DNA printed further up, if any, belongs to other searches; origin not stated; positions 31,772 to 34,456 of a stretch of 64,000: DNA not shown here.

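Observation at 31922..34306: Family-B DNA polymerase with intact polymerase motifs but apparently lost proofreading residues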

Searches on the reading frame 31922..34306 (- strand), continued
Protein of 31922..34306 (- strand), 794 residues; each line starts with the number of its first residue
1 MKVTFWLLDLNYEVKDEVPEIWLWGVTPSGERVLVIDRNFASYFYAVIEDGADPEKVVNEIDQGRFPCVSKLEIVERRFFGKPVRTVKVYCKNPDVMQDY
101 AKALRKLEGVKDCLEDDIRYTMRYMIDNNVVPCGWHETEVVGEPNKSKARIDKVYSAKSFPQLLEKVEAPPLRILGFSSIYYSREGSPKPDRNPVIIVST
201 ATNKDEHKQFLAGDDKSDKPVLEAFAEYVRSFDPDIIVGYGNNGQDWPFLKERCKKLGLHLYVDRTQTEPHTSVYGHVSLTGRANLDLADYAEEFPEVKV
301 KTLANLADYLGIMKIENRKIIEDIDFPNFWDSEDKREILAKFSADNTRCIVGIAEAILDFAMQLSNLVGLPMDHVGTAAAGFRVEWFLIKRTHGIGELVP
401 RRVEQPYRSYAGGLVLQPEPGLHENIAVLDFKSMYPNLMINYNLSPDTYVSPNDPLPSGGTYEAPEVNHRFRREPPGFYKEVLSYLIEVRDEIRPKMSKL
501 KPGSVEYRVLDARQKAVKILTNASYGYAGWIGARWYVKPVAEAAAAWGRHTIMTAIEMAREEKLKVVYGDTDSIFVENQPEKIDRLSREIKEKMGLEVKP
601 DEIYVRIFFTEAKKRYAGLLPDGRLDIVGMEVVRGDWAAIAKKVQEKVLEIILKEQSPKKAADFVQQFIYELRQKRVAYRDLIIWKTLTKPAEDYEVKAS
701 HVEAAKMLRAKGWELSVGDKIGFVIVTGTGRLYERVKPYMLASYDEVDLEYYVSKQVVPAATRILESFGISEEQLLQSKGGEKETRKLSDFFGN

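Call 47: list_cluster_members(proteins=[P0132, P0135, P0136, P0137, P0138, P0140, P0147, P0161, P0169, P0173])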
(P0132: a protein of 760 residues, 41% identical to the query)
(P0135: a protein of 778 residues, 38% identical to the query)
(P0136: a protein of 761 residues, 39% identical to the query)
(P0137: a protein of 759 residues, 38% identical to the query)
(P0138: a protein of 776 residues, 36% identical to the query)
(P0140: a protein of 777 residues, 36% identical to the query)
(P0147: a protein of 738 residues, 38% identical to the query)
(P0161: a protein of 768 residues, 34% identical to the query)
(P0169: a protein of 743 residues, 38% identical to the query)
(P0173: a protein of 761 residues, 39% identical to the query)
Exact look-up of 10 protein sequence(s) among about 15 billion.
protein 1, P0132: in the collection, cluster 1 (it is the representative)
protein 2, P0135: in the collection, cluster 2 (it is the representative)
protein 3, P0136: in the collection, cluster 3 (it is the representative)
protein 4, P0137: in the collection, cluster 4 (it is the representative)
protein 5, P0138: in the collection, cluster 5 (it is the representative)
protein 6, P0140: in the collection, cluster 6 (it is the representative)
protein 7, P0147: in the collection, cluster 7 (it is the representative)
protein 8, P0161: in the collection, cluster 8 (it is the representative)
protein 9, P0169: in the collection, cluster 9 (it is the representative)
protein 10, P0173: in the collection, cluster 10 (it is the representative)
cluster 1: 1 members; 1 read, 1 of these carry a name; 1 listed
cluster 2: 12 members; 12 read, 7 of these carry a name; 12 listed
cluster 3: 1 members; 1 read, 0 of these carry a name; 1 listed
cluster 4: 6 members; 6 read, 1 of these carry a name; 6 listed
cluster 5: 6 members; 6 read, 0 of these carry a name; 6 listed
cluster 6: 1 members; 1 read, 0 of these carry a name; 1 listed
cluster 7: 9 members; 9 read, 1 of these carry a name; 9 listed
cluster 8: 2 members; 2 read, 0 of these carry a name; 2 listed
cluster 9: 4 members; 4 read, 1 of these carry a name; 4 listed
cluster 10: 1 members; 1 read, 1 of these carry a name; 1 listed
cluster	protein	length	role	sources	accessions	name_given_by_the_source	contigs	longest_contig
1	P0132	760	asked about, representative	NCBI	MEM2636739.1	MAG: DNA-directed DNA polymerase [Candidatus Korarchaeota archaeon]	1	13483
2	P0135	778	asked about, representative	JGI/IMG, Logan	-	DNA polymerase I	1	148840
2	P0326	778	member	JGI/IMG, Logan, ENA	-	DNA polymerase I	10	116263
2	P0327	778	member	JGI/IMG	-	DNA polymerase I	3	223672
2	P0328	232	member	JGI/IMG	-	DNA polymerase I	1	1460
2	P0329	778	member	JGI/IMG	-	DNA polymerase I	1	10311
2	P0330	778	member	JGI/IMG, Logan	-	DNA polymerase I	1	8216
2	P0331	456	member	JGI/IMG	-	DNA polymerase I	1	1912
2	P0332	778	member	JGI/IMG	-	-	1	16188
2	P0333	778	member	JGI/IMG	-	-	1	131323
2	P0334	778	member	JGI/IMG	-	-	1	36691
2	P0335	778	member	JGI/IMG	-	-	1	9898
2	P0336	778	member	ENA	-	-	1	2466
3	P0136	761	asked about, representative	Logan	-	-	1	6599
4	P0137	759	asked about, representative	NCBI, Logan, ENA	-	-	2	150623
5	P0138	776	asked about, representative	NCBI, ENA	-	-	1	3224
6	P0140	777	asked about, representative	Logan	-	-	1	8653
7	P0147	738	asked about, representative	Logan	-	-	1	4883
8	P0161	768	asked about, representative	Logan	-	-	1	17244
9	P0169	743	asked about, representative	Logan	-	-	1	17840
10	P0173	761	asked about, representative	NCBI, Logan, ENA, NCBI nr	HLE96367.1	MAG TPA: DNA-directed DNA polymerase [Candidatus Thermoplasmatota archaeon] | DNA-directed DNA polymerase [Candidatus Thermoplasmatota archaeon]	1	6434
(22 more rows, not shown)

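Call 48: find_related_loci(query=window:31922-34306:-, collection=genome_contigs, flank=10000)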
Query window:31922-34306:- (794 aa) in genome_contigs; peptide patterns used: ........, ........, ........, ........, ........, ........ (x = any residue, [..] = any of these).
55 stretches matched a pattern; 17 encode a relative of the query (tblastn E <= 1e-3); 17 distinct loci.
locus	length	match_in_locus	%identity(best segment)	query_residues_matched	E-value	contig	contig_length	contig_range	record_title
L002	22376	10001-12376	95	1-792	0e+0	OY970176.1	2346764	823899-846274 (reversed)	MAG: Candidatus Bathyarchaeota archaeon isolate MFD03726.bin.c.13 genome assembly, chromosome: 1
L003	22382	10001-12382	94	1-794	0e+0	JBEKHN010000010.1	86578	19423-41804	MAG: Candidatus Bathyarchaeia archaeon isolate SPRUCE 278 SPRUCE_278_10, whole genome shotgun sequence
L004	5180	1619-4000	93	1-794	0e+0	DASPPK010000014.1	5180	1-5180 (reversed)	MAG TPA_asm: Candidatus Acidiferrales bacterium isolate SMAG_U12171 k141_149941, whole genome shotgun sequence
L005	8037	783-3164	82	1-794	0e+0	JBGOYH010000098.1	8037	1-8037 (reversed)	MAG: Candidatus Bathyarchaeia archaeon isolate OBJ_0618_130150_48 k141_7165580_length_8037_cov_90.5230, whole genome sho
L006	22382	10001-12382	76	1-794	0e+0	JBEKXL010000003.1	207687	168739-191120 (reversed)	MAG: Candidatus Bathyarchaeia archaeon isolate SPRUCE 650 SPRUCE_650_3, whole genome shotgun sequence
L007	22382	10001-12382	76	1-794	0e+0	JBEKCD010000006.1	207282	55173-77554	MAG: Candidatus Bathyarchaeia archaeon isolate SPRUCE 151 SPRUCE_151_6, whole genome shotgun sequence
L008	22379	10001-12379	75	1-793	0e+0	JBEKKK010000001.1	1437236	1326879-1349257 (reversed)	MAG: Candidatus Bathyarchaeia archaeon isolate SPRUCE 345 SPRUCE_345_1, whole genome shotgun sequence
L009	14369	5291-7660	61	5-793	0e+0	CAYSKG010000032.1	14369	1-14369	MAG TPA_asm: uncultured Candidatus Bathyarchaeia archaeon isolate binchicken_co184_659 genome assembly, contig: NODE_772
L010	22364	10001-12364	61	5-793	0e+0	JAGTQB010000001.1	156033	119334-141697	MAG: Candidatus Bathyarchaeota archaeon isolate JZ_bin_23 JZ_bin_23_NODE_1, whole genome shotgun sequence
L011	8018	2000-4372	61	5-794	0e+0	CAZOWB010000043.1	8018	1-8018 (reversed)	MAG TPA_asm: uncultured Candidatus Bathyarchaeia archaeon isolate binchicken_co6_461 genome assembly, contig: NODE_11598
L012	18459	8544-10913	61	5-793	0e+0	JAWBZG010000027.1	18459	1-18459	MAG: Candidatus Bathyarchaeia archaeon isolate JZ-1_201901_bins_53 JZ-1_201901_bins_53_scaffold_27, whole genome shotgun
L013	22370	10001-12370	61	5-793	0e+0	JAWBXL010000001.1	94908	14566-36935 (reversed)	MAG: Candidatus Bathyarchaeia archaeon isolate JZ-1_201803_bins_90 JZ-1_201803_bins_90_scaffold_1, whole genome shotgun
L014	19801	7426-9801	61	5-793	0e+0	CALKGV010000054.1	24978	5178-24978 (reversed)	MAG: uncultured archaeon isolate S1_Bin_METABAT__95 genome assembly, contig: c_000002522275, whole genome shotgun sequen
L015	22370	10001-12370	61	5-793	0e+0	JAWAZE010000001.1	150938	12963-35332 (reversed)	MAG: Candidatus Bathyarchaeia archaeon isolate ZZQ_201803_bins_71 ZZQ_201803_bins_71_scaffold_1, whole genome shotgun se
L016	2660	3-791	78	531-793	2e-139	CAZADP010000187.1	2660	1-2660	MAG TPA_asm: uncultured Candidatus Bathyarchaeia archaeon isolate binchicken_co124_24 genome assembly, contig: NODE_6181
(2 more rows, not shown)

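Call 54: find_encoding_contigs(protein=P0131, flank=6000, max_places=2)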
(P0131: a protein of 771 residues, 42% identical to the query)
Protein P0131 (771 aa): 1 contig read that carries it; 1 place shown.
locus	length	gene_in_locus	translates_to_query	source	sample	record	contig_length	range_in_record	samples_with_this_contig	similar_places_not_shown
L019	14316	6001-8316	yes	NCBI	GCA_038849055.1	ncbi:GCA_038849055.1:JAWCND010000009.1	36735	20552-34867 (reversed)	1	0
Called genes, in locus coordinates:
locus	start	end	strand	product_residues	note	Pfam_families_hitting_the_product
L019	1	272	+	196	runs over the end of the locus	PF06177:QueT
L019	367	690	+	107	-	-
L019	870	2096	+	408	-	PF04312:DUF460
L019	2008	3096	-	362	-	PF03706:LPG_synthase_TM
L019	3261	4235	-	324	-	PF22082:TtuA_LIM_N, PF01171:ATP_bind_3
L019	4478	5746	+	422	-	PF06813:Nodulin-like, PF07690:MFS_1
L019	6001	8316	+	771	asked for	PF03104:DNA_pol_B_exo1, PF10108:DNA_pol_B_exo2 (weak), PF00136:DNA_pol_B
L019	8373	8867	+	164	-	PF00881:Nitroreductase, PF14512:TM1586_NiRdase, PF00881:Nitroreductase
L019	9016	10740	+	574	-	PF00890:FAD_binding_2, PF07992:Pyr_redox_2 (faint), PF02910:Succ_DH_flav_C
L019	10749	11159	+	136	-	PF13085:Fer2_3, PF13510:Fer2_4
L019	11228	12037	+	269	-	PF02633:Creatininase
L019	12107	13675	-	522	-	PF00370:FGGY_N, PF02782:FGGY_C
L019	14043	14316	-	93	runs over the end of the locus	PF22277:EncFtn-like (weak), PF02915:Rubrerythrin, PF09537:DUF2383 (weak)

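Call 55: find_encoding_contigs(protein=P0133, flank=6000, max_places=2)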
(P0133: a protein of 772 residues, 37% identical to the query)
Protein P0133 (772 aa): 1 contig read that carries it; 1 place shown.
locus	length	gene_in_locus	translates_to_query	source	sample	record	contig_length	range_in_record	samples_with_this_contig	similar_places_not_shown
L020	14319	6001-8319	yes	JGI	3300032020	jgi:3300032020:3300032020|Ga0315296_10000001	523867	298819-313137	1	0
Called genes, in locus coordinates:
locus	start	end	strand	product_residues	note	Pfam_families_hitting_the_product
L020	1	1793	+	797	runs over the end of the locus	PF01326:PPDK_N, PF00391:PEP-utilizers, PF02896:PEP-utilizers_C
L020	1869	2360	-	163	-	-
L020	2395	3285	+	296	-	PF01048:PNP_UDP_1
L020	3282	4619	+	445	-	PF01979:Amidohydro_1, PF07969:Amidohydro_3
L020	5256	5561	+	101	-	PF02894:GFO_IDH_MocA_C, PF22725:GFO_IDH_MocA_C3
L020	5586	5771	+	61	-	-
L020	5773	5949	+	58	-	-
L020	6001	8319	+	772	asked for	PF03104:DNA_pol_B_exo1 (weak), PF00136:DNA_pol_B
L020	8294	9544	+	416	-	PF01368:DHH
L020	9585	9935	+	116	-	-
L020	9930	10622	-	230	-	PF00483:NTP_transferase, PF12804:NTP_transf_3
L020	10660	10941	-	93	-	-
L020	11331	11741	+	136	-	-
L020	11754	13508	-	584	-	PF04675:DNA_ligase_A_N, PF01068:DNA_ligase_A_M, PF04679:DNA_ligase_A_C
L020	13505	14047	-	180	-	PF14512:TM1586_NiRdase (faint), PF00881:Nitroreductase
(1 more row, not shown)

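Call 76: find_encoding_contigs(protein=P0111, flank=3000, max_places=3)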
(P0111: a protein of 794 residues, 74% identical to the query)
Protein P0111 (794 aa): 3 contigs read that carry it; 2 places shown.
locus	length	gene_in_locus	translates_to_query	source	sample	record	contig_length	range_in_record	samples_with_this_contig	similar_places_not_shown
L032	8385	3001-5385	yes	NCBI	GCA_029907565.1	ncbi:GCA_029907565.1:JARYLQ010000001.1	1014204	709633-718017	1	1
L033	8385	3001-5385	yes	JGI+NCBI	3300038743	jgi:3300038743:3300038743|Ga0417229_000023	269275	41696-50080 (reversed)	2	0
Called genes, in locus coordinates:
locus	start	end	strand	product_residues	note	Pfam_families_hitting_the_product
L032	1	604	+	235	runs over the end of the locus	PF01909:NTP_transf_2 (weak)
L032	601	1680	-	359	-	PF26356:Pelota_N, PF03465:eRF1_3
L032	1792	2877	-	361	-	-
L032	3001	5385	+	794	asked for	PF03104:DNA_pol_B_exo1, PF00136:DNA_pol_B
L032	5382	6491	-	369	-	PF01751:Toprim (weak), PF13662:Toprim_4 (weak)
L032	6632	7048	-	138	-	PF13662:Toprim_4, PF01751:Toprim, PF13155:Toprim_2 (weak)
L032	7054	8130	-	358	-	PF00579:tRNA-synt_1b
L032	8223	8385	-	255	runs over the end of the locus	PF13489:Methyltransf_23 (weak), PF13847:Methyltransf_31 (weak), PF08241:Methyltransf_11, PF13649:Methyltransf_25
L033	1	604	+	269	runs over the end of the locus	PF01909:NTP_transf_2 (weak)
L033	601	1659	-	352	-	PF26356:Pelota_N, PF03465:eRF1_3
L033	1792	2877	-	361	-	-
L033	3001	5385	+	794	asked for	PF03104:DNA_pol_B_exo1, PF00136:DNA_pol_B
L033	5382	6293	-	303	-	PF13662:Toprim_4 (weak), PF01751:Toprim (weak), PF13155:Toprim_2 (faint)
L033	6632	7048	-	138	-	PF13662:Toprim_4, PF01751:Toprim, PF13155:Toprim_2 (weak)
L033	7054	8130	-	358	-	PF00579:tRNA-synt_1b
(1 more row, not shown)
